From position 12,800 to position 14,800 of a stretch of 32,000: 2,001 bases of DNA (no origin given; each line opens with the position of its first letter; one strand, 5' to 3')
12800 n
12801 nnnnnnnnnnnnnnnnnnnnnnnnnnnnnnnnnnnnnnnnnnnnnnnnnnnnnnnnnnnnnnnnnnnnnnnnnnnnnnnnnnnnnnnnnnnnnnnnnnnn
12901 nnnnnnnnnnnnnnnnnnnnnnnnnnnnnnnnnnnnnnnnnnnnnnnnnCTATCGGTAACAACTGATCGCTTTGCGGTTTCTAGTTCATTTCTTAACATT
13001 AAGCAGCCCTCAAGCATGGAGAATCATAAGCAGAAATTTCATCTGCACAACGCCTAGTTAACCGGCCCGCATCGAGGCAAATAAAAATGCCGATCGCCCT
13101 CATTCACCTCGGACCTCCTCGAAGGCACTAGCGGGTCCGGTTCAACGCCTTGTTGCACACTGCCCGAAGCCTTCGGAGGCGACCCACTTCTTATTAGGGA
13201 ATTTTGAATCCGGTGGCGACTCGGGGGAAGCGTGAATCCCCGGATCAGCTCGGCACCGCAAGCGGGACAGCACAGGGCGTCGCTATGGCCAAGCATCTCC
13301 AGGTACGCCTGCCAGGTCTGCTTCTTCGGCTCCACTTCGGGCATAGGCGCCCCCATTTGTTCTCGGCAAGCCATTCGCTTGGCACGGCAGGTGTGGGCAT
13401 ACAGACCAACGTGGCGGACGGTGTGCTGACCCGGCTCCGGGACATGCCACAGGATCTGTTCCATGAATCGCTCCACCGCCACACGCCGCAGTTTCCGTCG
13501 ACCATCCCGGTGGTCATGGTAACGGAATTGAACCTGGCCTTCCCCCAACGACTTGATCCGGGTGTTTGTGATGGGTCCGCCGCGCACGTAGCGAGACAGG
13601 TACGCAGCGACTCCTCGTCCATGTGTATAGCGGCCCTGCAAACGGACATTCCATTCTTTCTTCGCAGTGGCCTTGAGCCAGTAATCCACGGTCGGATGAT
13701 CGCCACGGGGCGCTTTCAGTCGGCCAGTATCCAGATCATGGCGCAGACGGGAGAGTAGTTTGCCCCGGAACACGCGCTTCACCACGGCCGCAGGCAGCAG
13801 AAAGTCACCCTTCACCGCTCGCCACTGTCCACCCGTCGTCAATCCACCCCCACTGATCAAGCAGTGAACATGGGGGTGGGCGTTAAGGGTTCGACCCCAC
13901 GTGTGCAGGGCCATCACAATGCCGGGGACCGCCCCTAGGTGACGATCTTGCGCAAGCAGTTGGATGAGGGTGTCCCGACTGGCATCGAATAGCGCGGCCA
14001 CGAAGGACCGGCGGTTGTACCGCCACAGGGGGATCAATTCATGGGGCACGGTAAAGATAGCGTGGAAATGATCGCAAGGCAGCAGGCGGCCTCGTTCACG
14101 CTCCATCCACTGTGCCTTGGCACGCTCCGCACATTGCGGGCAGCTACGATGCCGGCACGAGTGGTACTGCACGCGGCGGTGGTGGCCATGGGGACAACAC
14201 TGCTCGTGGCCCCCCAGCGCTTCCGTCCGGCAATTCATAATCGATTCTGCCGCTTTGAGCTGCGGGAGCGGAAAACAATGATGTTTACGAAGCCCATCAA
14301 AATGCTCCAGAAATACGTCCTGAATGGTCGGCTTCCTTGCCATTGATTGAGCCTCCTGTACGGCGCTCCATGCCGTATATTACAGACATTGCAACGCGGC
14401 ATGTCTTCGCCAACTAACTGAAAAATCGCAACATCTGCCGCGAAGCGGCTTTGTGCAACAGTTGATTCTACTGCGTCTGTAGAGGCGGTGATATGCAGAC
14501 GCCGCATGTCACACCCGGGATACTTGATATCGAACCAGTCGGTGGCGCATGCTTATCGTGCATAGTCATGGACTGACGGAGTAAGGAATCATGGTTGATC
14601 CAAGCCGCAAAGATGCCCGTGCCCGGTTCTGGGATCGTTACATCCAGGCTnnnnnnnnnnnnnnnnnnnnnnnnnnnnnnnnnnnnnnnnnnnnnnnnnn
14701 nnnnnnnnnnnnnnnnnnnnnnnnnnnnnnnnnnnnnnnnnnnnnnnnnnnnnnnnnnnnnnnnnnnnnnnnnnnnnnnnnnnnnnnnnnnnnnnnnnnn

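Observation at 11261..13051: First cassette: a translationally coupled DUF262 (ParB-like) + HEPN pair, a candidate two-gene defence system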

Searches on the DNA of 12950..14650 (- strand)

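Call 65: search_dna_similar(query=window:12950-14650:-, collection=plasmids, mode=distant, max_rows=12)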
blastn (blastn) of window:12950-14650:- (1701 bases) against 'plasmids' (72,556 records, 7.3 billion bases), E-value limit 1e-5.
No match.

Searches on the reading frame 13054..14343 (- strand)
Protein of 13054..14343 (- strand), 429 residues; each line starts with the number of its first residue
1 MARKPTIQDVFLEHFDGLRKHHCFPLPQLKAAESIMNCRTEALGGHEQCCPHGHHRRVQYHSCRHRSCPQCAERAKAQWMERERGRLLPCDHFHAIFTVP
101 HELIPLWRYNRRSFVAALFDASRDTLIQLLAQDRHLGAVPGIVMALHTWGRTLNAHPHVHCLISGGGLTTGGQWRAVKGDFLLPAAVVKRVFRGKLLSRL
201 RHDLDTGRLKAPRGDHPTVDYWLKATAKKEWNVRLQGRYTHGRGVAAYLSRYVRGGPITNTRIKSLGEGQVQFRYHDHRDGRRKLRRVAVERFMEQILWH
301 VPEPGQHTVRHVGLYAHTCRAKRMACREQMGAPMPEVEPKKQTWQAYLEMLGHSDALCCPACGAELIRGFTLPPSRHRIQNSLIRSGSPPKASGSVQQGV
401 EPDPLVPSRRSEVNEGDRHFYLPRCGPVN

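Call 3: search_protein_families(library=pfam, proteins=[window:13054-14343:-], max_evalue=0.01)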
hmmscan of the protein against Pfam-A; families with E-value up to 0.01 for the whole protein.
window:13054-14343:- (429 aa): 2 families
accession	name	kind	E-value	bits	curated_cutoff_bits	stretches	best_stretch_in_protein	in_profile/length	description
PF04986.18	Y2_Tnp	-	2.5e-62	210.6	20.9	1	141-321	1-182/183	Putative transposase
PF14319.11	Zn_Tnp_IS91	-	1.4e-25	89.5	26.3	1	11-99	2-90/90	Transposase zinc-binding domain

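Call 7: search_protein_families(library=ncbifam, proteins=[window:13054-14343:-], max_evalue=0.01)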
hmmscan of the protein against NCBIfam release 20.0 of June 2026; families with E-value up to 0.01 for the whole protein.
window:13054-14343:- (429 aa): 1 family
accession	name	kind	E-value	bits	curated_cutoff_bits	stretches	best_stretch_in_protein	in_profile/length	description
NF033538.2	transpos_IS91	equivalog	1.6e-114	382.7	125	1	6-364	1-355/356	IS91 family transposase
